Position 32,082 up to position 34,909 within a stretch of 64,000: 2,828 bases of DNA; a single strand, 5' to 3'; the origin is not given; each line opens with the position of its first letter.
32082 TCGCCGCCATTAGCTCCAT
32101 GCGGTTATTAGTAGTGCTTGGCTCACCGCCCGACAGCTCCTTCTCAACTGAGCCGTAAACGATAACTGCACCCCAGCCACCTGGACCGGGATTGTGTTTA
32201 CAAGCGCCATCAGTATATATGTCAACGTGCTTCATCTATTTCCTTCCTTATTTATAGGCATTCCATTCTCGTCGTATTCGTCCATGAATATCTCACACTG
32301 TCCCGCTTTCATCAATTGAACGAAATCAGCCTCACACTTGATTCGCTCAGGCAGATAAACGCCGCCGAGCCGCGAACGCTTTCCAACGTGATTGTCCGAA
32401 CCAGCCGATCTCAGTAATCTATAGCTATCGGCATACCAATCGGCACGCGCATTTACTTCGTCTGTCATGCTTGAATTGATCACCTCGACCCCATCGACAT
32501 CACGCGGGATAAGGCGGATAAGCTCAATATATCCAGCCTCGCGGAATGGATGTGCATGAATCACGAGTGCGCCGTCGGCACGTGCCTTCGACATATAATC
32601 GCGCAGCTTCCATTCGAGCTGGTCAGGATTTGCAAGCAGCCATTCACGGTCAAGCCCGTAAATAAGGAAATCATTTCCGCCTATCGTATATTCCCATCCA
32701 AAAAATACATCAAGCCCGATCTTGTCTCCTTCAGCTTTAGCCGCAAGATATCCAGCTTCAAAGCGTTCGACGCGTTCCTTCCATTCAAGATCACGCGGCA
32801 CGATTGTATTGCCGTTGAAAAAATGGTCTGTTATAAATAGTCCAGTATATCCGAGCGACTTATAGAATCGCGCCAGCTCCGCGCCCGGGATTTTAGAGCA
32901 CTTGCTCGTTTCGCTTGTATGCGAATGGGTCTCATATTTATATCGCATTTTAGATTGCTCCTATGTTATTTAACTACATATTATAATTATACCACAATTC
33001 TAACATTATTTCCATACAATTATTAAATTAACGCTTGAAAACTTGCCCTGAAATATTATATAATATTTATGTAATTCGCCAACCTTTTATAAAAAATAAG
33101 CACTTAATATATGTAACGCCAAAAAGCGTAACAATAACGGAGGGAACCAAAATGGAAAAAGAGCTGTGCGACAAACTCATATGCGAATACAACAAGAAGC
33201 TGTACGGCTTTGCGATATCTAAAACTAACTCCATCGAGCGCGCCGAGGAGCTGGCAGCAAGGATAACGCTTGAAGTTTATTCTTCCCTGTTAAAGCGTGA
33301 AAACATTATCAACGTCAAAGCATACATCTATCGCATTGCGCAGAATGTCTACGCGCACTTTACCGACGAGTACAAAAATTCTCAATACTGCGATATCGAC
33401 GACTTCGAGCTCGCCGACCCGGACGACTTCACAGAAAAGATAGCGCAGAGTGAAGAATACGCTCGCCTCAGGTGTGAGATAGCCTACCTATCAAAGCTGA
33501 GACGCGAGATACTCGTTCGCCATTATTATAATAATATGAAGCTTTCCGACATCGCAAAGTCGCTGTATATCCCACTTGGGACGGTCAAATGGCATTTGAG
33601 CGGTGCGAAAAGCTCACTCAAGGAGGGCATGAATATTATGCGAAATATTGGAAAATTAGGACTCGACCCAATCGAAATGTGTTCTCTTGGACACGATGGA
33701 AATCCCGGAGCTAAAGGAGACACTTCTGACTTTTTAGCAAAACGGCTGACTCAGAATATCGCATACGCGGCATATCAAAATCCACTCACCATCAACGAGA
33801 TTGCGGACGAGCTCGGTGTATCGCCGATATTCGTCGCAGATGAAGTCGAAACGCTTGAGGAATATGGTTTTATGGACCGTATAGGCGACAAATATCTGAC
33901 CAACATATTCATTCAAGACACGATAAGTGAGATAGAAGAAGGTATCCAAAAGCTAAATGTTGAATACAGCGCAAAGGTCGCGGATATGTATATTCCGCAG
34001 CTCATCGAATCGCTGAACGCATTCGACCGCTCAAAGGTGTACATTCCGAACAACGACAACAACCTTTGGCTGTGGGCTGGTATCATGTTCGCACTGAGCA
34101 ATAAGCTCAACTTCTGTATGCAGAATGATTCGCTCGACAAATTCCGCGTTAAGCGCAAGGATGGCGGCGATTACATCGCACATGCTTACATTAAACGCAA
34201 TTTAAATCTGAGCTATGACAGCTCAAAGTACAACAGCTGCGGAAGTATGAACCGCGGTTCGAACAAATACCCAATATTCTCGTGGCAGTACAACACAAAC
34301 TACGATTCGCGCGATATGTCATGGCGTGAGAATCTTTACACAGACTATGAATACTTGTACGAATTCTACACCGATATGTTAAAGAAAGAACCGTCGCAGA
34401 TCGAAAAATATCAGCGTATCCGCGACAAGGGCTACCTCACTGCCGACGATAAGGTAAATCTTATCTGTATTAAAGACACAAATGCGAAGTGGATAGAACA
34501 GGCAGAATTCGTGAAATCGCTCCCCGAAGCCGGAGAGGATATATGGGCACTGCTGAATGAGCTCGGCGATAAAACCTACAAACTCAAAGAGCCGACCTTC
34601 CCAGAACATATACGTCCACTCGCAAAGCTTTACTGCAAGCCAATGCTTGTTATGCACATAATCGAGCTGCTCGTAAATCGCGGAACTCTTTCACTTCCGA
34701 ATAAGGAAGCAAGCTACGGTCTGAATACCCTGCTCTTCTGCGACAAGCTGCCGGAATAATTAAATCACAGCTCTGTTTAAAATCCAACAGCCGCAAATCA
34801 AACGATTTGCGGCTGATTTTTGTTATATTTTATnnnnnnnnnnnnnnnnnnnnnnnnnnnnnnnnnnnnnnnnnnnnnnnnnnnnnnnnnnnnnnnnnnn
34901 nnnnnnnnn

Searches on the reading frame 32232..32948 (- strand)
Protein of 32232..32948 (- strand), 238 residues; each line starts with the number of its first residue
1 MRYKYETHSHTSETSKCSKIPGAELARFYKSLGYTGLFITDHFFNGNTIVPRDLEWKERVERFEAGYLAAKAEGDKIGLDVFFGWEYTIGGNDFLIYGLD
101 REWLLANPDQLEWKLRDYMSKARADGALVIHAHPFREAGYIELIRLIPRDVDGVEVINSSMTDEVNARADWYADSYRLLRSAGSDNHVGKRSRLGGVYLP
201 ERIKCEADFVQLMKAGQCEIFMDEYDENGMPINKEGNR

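Call 7: search_protein_families(library=pfam, proteins=[window:32232-32948:-], max_evalue=0.001)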
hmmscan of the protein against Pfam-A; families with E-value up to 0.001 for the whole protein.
window:32232-32948:- (238 aa): 1 family
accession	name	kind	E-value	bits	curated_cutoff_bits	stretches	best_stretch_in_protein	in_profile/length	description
PF13263.12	PHP_C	-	0.00037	20.4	21.3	1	165-218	3-56/56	PHP-associated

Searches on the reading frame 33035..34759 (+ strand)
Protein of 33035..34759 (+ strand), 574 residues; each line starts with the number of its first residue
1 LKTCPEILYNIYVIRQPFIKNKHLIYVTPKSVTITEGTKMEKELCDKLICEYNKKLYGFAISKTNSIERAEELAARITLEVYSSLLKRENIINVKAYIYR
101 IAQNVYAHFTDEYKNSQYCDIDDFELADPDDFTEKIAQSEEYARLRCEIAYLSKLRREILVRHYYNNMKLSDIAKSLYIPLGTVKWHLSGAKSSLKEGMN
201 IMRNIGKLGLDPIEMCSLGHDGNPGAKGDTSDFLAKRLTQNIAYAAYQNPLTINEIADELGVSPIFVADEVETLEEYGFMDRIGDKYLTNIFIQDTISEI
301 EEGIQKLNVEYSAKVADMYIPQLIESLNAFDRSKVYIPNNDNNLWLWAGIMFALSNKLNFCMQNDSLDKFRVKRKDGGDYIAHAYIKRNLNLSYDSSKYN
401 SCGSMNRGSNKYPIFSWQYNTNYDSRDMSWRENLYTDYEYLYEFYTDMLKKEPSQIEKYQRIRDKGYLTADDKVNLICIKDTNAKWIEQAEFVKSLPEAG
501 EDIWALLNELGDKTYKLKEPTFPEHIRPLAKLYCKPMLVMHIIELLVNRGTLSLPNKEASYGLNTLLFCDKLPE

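Call 55: search_protein_families(library=pfam, proteins=[window:33035-34759:+], max_evalue=0.00001)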
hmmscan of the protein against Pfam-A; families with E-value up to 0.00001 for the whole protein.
window:33035-34759:+ (574 aa): 2 families
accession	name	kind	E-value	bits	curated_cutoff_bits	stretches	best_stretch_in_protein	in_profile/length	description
PF08281.18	Sigma70_r4_2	-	3.3e-09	36.7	25.7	1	144-193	3-52/54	Sigma-70, region 4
PF04545.22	Sigma70_r4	-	5.8e-08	32.6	24.1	0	152-196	5-49/50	Sigma-70, region 4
